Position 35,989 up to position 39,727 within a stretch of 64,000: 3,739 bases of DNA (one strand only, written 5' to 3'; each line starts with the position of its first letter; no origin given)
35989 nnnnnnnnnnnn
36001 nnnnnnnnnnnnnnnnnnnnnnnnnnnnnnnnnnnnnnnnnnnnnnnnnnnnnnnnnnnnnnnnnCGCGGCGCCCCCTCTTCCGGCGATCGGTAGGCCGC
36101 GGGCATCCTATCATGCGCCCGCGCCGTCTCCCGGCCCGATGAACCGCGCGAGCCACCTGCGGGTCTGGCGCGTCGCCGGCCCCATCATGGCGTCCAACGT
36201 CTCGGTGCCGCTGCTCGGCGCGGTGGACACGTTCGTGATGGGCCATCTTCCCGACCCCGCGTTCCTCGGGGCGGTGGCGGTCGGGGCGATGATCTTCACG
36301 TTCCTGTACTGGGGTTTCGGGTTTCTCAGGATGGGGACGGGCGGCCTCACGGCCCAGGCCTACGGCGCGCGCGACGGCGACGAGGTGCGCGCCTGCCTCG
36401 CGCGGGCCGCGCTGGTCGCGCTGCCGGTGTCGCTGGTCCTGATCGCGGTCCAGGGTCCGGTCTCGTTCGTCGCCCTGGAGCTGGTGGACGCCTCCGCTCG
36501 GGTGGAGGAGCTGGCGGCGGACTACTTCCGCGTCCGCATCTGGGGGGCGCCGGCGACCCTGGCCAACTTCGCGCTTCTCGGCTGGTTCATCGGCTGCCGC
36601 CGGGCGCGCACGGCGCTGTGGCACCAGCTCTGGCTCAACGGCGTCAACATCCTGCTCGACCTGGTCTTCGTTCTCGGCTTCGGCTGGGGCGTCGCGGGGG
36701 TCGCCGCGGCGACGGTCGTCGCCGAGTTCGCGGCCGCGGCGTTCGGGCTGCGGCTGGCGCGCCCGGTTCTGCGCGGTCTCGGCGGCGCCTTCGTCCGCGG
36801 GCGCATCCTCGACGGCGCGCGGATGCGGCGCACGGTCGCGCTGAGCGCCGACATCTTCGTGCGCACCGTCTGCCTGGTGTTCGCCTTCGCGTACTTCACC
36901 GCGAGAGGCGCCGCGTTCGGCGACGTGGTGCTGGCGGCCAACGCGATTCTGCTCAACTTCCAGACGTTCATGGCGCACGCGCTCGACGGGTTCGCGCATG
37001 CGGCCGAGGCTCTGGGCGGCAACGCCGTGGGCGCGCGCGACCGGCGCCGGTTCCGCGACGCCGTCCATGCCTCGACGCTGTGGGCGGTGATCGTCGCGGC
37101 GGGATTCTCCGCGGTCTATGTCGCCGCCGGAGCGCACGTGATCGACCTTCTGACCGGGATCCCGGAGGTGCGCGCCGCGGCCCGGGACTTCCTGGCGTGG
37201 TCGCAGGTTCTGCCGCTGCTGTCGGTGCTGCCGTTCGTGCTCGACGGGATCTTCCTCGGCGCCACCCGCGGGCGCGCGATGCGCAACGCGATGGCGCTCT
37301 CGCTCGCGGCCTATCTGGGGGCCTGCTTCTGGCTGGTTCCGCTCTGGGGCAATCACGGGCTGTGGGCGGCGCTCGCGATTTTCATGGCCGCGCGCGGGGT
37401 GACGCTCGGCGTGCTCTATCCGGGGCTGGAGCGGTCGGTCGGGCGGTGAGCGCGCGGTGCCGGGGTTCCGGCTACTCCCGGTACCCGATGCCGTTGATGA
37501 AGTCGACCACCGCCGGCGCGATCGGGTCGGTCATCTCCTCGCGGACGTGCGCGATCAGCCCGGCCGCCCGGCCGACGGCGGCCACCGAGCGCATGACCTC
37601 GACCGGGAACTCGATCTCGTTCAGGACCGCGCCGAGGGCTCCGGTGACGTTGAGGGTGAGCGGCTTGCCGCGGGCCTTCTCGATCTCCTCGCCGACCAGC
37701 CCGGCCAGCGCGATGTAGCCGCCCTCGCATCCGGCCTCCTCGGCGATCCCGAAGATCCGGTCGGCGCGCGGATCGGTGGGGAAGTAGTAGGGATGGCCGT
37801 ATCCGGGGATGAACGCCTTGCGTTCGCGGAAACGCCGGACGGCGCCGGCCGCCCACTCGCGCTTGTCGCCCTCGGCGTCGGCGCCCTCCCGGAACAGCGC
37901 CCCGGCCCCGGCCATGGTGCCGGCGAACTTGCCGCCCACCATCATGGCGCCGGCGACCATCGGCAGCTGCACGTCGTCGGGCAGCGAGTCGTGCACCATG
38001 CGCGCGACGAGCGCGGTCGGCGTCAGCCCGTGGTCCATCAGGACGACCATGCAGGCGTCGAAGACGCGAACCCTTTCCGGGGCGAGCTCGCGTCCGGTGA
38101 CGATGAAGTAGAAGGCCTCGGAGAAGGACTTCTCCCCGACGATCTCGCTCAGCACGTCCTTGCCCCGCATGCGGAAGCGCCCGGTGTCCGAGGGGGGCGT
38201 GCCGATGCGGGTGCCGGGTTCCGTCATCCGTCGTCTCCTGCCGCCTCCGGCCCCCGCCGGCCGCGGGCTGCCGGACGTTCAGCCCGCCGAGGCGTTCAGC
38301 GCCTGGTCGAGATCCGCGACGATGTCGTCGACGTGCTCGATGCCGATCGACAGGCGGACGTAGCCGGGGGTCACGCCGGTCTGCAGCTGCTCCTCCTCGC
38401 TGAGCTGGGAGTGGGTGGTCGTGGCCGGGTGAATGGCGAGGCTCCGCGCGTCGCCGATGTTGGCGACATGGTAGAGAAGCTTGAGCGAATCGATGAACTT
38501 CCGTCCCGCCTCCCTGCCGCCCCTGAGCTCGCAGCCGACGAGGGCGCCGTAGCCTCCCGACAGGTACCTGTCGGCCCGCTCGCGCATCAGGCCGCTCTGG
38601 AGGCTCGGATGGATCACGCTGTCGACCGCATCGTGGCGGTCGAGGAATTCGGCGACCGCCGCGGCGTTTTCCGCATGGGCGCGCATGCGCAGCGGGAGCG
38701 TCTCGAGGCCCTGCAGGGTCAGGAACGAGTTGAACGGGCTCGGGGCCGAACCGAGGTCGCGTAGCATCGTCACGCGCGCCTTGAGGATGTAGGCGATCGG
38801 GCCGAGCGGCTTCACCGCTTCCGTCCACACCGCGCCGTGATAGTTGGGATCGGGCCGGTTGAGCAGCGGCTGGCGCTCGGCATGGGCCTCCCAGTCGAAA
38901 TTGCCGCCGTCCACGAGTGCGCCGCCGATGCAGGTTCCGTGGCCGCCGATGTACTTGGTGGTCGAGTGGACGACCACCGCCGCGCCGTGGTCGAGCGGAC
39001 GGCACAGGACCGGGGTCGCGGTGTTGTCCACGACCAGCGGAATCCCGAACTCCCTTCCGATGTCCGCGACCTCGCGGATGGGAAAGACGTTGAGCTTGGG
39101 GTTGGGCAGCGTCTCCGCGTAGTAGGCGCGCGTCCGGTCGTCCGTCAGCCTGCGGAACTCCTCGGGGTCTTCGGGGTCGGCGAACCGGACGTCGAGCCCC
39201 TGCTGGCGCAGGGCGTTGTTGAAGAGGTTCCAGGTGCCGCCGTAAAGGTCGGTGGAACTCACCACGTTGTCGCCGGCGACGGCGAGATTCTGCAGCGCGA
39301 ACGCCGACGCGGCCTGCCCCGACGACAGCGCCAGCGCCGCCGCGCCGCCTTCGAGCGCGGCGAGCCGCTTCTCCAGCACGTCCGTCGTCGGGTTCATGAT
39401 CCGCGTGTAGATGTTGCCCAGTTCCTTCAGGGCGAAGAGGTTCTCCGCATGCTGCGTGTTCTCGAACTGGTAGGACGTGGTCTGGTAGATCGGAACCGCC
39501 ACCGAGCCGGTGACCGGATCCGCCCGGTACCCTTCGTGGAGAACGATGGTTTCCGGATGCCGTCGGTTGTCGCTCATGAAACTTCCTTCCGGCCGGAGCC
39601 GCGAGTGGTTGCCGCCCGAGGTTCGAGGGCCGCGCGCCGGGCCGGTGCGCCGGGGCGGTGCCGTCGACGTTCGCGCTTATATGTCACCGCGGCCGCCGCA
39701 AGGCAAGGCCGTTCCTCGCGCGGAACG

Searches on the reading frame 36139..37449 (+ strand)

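Call 29: search_protein_families(library=pfam, proteins=[window:36139-37449:+], max_evalue=0.00001)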
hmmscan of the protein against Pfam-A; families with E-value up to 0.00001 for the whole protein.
window:36139-37449:+ (436 aa): 1 family
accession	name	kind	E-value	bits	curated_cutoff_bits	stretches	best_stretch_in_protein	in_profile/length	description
PF01554.23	MatE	-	1e-32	113.5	24.9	2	15-174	1-159/161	MatE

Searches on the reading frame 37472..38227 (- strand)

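Call 29: search_protein_families(library=pfam, proteins=[window:37472-38227:-], max_evalue=0.00001)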
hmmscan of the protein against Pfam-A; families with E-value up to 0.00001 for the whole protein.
window:37472-38227:- (251 aa): 1 family
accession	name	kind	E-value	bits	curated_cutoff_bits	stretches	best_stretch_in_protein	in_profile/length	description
PF00285.26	Citrate_synt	-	1.2e-23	84.2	27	1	28-234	142-350/357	Citrate synthase, C-terminal domain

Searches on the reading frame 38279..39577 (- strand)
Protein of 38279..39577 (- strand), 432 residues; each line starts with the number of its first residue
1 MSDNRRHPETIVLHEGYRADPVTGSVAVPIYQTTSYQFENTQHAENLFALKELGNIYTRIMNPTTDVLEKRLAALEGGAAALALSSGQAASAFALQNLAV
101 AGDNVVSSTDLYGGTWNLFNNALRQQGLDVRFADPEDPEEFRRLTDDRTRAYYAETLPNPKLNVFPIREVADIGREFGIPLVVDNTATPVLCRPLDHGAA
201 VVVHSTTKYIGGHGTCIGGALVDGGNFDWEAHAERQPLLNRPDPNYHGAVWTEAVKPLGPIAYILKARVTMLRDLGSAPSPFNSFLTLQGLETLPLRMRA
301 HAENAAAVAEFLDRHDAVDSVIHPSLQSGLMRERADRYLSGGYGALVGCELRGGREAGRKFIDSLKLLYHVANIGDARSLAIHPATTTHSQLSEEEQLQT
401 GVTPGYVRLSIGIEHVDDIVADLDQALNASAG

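Call 29: search_protein_families(library=pfam, proteins=[window:38279-39577:-], max_evalue=0.00001)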
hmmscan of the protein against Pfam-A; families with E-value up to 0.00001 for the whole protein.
window:38279-39577:- (432 aa): 1 family
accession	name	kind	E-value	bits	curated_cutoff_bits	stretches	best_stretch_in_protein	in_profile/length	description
PF01053.26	Cys_Met_Meta_PP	-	4.9e-122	407.6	27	1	9-428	1-381/381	Cys/Met metabolism PLP-dependent enzyme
